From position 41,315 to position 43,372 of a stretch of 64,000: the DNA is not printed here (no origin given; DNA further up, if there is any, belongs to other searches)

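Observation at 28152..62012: About 34-kb surface-glycan super-locus with at least 10 glycosyltransferases and accessory modification enzymes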

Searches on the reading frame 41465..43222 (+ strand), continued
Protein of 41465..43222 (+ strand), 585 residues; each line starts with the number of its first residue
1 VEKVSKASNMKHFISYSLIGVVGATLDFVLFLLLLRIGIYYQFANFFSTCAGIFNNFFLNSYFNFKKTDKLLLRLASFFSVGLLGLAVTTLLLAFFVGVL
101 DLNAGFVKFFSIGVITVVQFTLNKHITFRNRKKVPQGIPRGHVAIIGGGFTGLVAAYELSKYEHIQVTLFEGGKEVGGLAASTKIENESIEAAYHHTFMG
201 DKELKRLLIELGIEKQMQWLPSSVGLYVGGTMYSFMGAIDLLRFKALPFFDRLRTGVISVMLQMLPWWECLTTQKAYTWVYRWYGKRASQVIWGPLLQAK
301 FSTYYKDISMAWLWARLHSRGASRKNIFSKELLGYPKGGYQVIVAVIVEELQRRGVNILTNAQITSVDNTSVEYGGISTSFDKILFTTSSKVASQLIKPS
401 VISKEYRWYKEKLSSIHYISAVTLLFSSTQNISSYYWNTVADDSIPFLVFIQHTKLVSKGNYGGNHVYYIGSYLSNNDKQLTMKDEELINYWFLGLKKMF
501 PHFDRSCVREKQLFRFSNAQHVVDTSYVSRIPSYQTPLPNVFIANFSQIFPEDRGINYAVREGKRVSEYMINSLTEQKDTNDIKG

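Call 40: predict_structure(alignment_id=A1)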
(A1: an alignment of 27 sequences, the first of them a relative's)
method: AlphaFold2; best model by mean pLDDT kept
length: 585 residues; sequences in the alignment: 27
mean_pLDDT: 88.8   pTM: 0.78
mean pLDDT of the five models: 88.8, 88.5, 88.1, 88.0, 86.9
residues with pLDDT >= 90: 374; 70-90: 164; 50-70: 40; < 50: 7
segments of 3 or more residues with pLDDT < 50: 128-130, 582-585
pLDDT, mean of each block of 10 residues (from residue 1): 65 74 88 92 88 82 64 72 83 87 89 78 58 70 97 98 97 92 92 89 94 94 94 88 92 91 86 96 96 93 94 90 83 92 96 98 95 95 95 89 91 91 98 96 93 95 97 94 97 98 98 93 91 93 86 84 95 77 44
secondary structure, 60 per line:
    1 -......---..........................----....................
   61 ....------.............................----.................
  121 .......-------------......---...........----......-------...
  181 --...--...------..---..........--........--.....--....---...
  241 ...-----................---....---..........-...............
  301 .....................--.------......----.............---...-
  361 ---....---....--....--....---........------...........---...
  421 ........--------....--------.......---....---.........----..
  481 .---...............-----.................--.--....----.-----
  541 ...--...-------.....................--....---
elements in order: H2-7 H11-36 H41-64 H71-99 H104-127 E141-146 H150-160 E165-170 E183-185 E188-190 H202-211 E217-221 E224-228 E231-234 H238-243 H249-264 H268-271 H276-284 H286-307 H310-321 E331-336 H341-353 E357-359 E364-367 E371-374 E377-380 E383-386 H390-396 H404-414 E418-428 E437-440 E449-452 H459-462 E466-474 H485-499 E508-521 H527-530 E541-543 H556-576 H579-582

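Call 44: fold_search(model_id=the predicted structure, library=pdb)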
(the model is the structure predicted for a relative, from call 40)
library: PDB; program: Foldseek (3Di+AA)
matches with E <= 10: 1544; with E <= 0.001: 632
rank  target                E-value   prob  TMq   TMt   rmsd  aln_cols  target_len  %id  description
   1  9a78_B                1.4e-22  1.00  0.59  0.72   4.9       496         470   16  Integrative model of SYFB-CGOX by crosslinking MS and deep learning (released 2024-09-18)
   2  5mog_A                6.7e-22  1.00  0.63  0.78   4.0       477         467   16  Oryza sativa phytoene desaturase inhibited by norflurazon (released 2017-07-12)
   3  5mog_E                1.1e-21  1.00  0.63  0.78   4.0       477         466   16  Oryza sativa phytoene desaturase inhibited by norflurazon (released 2017-07-12)
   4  5mog_B                1.6e-21  1.00  0.64  0.77   4.5       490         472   17  Oryza sativa phytoene desaturase inhibited by norflurazon (released 2017-07-12)
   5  5mog_C                2.0e-21  1.00  0.62  0.76   4.5       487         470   16  Oryza sativa phytoene desaturase inhibited by norflurazon (released 2017-07-12)
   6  2ivd_B                2.4e-21  1.00  0.59  0.76   4.9       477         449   15  Structure of protoporphyrinogen oxidase from Myxococcus xanthus with acifluorfen (released 2006-10-17)
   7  2ive_B                3.5e-21  1.00  0.61  0.78   4.7       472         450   15  Structure of protoporphyrinogen oxidase from Myxococcus xanthus (released 2006-10-17)
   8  2ive_A                8.9e-21  1.00  0.59  0.75   5.0       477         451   15  Structure of protoporphyrinogen oxidase from Myxococcus xanthus (released 2006-10-17)
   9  3i6d_A                9.4e-21  1.00  0.57  0.79   4.1       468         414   17  Crystal structure of PPO from bacillus subtilis with AF (released 2009-12-08)
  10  2ivd_A                1.2e-20  1.00  0.61  0.78   4.6       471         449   15  Structure of protoporphyrinogen oxidase from Myxococcus xanthus with acifluorfen (released 2006-10-17)
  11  3i6d_B                1.3e-20  1.00  0.58  0.79   4.2       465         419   16  Crystal structure of PPO from bacillus subtilis with AF (released 2009-12-08)
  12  4ivm                  2.6e-20  1.00  0.58  0.71   5.1       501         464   15  Structure of human protoporphyrinogen IX oxidase(R59G) (released 2013-03-06)
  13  3lov                  3.4e-20  1.00  0.59  0.75   5.7       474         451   16  Crystal structure of Putative protoporphyrinogen oxidase (YP_001813199.1) from Exiguobacterium sp. 255-15 at 2.06 A reso (released 2010-02-23)
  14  3nks                  3.1e-19  1.00  0.55  0.68   5.6       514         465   14  Structure of human protoporphyrinogen IX oxidase (released 2011-04-20)
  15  6f7l_A                5.4e-19  1.00  0.53  0.70   5.7       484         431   17  Crystal structure of LkcE R326Q mutant in complex with its substrate (released 2018-09-19)
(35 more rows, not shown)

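Call 64: find_encoding_contigs(protein=P0130, flank=10000, max_places=4)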
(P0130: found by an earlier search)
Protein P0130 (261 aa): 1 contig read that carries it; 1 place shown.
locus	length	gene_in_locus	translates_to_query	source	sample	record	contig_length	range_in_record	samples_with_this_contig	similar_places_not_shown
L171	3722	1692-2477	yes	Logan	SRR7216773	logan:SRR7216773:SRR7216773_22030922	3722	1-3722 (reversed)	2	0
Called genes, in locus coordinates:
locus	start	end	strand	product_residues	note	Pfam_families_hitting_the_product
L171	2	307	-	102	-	?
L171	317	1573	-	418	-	PF01943:Polysacc_synt, PF13440:Polysacc_synt_3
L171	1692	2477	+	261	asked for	PF00459:Inositol_P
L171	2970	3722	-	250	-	?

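Call 85: search_dna_similar(query=window:41465-43222:+, collection=plasmids, mode=protein, max_rows=12)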
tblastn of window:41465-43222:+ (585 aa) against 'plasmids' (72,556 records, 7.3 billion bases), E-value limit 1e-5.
Records with a match: 8; places in all: 8; records where one place covers at least 80% of the query: 0.
Best place of each record, by identity: <60% 8.
By first word of the organism name: Rhizobium 4; Embleya 1; Burkholderia 1; Agrobacterium 1; Rhodobacteraceae 1.
By predicted mobility (MOB-suite, as given by PLSDB): non-mobilizable 6; mobilizable 1; conjugative 1.
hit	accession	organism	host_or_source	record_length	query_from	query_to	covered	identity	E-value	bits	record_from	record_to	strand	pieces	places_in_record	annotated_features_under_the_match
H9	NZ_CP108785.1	Embleya sp. NBC_00888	-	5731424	135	564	74%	30.0%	1e-66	243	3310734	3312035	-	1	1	none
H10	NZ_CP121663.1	Rhizobium sp. CB3090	Gliricidia sp.,cell culture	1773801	142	568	73%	26.6%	5e-40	164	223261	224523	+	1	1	record has no annotation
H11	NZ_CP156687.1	Burkholderia stagnalis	Bacterial cells,soils collected in ...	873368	143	570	73%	25.7%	1e-40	166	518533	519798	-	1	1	NAD(P)/FAD-dependent oxidoreductase | GtrA family protein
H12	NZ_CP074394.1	Agrobacterium salinitolerans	Cotton,tiaaue sample,root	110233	166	568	69%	27.1%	9e-41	166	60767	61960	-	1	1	NAD(P)/FAD-dependent oxidoreductase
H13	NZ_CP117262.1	Rhizobium tumorigenes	Rubus sp.,pure bacterial culture,Aerial ...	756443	166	572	70%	26.6%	5e-41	167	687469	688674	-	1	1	NAD(P)/FAD-dependent oxidoreductase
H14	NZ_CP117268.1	Rhizobium rhododendri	Rhododendron sp.,pure bacterial ...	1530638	166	568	69%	26.8%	4e-41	167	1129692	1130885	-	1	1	record has no annotation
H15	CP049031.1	Rhodobacteraceae bacterium SC52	Apostichopus japonicus,pure ...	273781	166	567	69%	26.5%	1e-40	166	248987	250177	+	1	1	NAD(P)/FAD-dependent oxidoreductase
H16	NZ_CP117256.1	Rhizobium tumorigenes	Rubus sp.,pure bacterial culture,Aerial ...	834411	166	572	70%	26.1%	4e-40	164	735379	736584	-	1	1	NAD(P)/FAD-dependent oxidoreductase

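Call 88: get_annotated_region(hit=H11, flank=7000)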
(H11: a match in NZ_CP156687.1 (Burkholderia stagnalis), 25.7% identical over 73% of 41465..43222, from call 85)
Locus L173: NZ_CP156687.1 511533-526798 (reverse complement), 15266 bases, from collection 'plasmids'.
description: Burkholderia stagnalis strain YJ-2 plasmid plas2, complete sequence
organism: Burkholderia stagnalis (NCBI taxid 1503054)
taxonomy: Bacteria; Pseudomonadota; Betaproteobacteria; Burkholderiales; Burkholderiaceae; Burkholderia; Burkholderia stagnalis
host: -; source: Bacterial cells,soils collected in Guangdong Province, China; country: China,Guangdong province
typing (MOB-suite, as given by PLSDB): non-mobilizable
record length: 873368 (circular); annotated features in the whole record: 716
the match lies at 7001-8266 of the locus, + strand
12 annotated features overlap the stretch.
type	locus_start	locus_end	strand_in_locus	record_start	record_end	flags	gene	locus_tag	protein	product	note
CDS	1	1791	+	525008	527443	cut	-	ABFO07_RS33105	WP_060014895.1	hypothetical protein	-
CDS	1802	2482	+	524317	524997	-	-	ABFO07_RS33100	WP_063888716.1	class I SAM-dependent methyltransferase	-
CDS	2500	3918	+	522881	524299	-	-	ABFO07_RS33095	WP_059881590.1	UbiA family prenyltransferase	-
CDS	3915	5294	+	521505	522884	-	-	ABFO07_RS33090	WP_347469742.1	FAD-binding oxidoreductase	-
CDS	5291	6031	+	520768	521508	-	-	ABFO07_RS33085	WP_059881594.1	SDR family oxidoreductase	-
CDS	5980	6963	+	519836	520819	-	-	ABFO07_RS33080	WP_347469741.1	SDR family oxidoreductase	-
CDS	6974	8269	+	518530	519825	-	-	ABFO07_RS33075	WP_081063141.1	NAD(P)/FAD-dependent oxidoreductase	-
CDS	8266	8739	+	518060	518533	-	-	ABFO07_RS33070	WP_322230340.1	GtrA family protein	GO:0000271 - polysaccharide biosynthetic process [Evidence IEA]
CDS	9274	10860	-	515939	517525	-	-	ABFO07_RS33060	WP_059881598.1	glycosyl hydrolase family 18 protein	GO:0005975 - carbohydrate metabolic process [Evidence IEA]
CDS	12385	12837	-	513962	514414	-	fabZ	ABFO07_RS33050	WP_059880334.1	3-hydroxyacyl-ACP dehydratase FabZ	-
CDS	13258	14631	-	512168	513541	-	-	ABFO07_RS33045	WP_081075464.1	ATP-binding protein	-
CDS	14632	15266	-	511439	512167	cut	-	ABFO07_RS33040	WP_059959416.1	response regulator transcription factor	GO:0000160 - phosphorelay signal transduction system [Evidence IEA]; GO:0006355 - regulation of DNA-templated ...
